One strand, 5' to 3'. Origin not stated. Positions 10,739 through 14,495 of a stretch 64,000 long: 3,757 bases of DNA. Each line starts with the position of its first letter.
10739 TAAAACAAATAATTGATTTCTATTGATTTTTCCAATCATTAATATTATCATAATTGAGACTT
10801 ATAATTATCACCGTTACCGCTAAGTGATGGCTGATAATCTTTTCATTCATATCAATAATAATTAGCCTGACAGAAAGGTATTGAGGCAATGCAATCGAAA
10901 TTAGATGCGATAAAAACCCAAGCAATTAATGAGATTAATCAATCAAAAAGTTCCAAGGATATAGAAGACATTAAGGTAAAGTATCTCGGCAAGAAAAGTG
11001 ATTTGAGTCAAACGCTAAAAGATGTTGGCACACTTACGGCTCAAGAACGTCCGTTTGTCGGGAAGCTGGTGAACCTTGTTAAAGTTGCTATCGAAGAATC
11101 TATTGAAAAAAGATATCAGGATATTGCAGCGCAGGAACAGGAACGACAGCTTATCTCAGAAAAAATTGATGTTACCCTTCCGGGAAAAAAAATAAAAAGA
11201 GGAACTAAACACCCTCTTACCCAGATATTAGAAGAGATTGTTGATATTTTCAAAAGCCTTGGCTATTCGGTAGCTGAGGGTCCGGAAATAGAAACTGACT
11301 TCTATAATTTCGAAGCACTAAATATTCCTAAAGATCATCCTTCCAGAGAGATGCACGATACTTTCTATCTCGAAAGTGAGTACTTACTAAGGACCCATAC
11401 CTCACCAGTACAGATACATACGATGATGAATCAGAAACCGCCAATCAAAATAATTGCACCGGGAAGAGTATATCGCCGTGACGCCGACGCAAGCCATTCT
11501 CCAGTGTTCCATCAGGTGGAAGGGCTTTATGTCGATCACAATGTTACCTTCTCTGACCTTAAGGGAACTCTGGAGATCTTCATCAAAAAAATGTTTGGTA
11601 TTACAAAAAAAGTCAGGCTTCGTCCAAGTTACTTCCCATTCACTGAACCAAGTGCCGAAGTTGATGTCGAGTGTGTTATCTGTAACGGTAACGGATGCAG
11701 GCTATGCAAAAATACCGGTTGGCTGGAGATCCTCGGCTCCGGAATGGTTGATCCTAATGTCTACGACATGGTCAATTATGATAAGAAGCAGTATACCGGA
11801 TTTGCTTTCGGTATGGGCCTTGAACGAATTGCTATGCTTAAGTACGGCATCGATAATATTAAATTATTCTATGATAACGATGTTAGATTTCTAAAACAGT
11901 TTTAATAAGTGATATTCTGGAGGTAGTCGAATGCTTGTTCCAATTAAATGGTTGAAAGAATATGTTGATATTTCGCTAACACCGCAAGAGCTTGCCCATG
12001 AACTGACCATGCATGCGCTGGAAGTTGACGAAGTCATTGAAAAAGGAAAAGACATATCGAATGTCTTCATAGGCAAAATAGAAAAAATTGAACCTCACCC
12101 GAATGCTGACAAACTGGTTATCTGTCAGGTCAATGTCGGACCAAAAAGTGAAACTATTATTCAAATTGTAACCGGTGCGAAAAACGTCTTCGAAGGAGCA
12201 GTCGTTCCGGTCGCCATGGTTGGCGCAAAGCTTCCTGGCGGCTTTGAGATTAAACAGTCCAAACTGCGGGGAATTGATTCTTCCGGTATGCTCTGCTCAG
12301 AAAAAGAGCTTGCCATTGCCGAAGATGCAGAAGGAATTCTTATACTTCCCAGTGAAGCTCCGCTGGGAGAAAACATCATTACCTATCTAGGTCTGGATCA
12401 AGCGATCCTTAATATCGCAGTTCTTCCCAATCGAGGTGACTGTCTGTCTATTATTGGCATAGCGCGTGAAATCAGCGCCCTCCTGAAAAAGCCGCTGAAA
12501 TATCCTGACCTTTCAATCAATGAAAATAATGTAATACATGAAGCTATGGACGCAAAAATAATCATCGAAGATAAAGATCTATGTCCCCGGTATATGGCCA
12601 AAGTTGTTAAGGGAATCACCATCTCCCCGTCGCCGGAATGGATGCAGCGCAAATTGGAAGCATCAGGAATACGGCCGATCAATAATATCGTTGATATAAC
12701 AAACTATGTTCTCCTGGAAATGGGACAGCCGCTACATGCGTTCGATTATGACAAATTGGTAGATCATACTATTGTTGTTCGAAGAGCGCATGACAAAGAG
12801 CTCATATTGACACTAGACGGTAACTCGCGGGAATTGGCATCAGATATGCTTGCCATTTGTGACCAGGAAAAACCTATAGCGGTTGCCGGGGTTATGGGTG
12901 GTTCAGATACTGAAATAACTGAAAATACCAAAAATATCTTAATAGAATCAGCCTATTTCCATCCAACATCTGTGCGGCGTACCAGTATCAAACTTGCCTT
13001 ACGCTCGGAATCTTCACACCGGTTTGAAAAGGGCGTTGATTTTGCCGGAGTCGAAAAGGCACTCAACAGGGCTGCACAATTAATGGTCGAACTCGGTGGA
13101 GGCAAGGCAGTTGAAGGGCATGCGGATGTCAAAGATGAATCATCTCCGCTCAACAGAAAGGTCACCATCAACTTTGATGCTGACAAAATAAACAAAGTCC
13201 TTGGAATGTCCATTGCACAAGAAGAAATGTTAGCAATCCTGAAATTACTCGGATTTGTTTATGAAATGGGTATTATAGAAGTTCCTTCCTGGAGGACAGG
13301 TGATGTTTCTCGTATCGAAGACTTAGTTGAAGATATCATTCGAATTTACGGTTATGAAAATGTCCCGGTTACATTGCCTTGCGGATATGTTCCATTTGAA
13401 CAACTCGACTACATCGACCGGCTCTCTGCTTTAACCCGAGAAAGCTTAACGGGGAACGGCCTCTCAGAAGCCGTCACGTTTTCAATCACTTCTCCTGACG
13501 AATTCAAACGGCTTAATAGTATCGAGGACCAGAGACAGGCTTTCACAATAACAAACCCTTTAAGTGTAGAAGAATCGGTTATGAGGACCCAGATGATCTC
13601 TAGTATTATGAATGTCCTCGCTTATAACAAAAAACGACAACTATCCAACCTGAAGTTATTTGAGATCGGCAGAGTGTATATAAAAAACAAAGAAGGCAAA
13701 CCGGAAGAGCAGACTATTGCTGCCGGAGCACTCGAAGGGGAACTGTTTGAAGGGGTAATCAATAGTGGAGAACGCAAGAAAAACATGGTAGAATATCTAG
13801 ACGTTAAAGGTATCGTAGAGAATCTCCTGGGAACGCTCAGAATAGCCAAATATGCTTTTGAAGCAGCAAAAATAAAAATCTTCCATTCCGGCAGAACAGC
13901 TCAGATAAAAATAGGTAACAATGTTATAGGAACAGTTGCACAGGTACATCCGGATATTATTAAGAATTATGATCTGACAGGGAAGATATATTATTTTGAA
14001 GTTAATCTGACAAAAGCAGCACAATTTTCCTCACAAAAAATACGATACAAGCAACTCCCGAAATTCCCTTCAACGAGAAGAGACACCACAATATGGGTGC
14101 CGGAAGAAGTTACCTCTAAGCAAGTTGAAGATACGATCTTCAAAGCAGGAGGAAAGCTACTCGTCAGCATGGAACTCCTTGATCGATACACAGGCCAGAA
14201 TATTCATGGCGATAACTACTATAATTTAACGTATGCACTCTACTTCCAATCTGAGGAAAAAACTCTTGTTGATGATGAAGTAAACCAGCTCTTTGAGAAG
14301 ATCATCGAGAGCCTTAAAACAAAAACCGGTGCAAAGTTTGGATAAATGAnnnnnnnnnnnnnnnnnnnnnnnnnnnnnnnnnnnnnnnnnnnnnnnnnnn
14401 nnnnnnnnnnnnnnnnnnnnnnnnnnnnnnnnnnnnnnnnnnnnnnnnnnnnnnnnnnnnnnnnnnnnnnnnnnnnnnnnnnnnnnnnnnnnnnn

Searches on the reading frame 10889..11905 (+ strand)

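Call 6: search_protein_families(library=pfam, proteins=[window:10889-11905:+], max_evalue=0.001)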
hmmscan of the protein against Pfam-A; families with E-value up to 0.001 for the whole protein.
window:10889-11905:+ (338 aa): 2 families
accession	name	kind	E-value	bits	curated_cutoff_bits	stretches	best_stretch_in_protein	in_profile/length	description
PF01409.25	tRNA-synt_2d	-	6.2e-108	360.4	19.8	1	92-338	1-246/246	tRNA synthetases class II core domain (F)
PF02912.23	Phe_tRNA-synt_N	-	9.5e-20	70.8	22.3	1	21-88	2-69/69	Aminoacyl tRNA synthetase class II, N-terminal domain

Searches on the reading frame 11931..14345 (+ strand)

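Call 7: search_protein_families(library=pfam, proteins=[window:11931-14345:+], max_evalue=0.001)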
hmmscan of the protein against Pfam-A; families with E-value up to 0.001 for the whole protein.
window:11931-14345:+ (804 aa): 5 families
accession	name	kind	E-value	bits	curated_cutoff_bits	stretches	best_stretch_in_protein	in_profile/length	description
PF03483.22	B3_4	-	3.5e-74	248.6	29.3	1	218-390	2-174/174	B3/4 domain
PF17759.6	tRNA_synthFbeta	-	2.9e-58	197.3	22.4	1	479-693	2-214/214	Phenylalanyl tRNA synthetase beta chain CLM domain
PF03147.19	FDX-ACB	-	1.3e-24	86.9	31.1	1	710-802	1-92/94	Ferredoxin-fold anticodon binding domain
PF01588.26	tRNA_bind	-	9e-20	71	27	1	46-147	2-95/96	Putative tRNA binding domain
PF03484.21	B5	-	4.1e-17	62.6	28.6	1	413-475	1-67/67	tRNA synthetase B5 domain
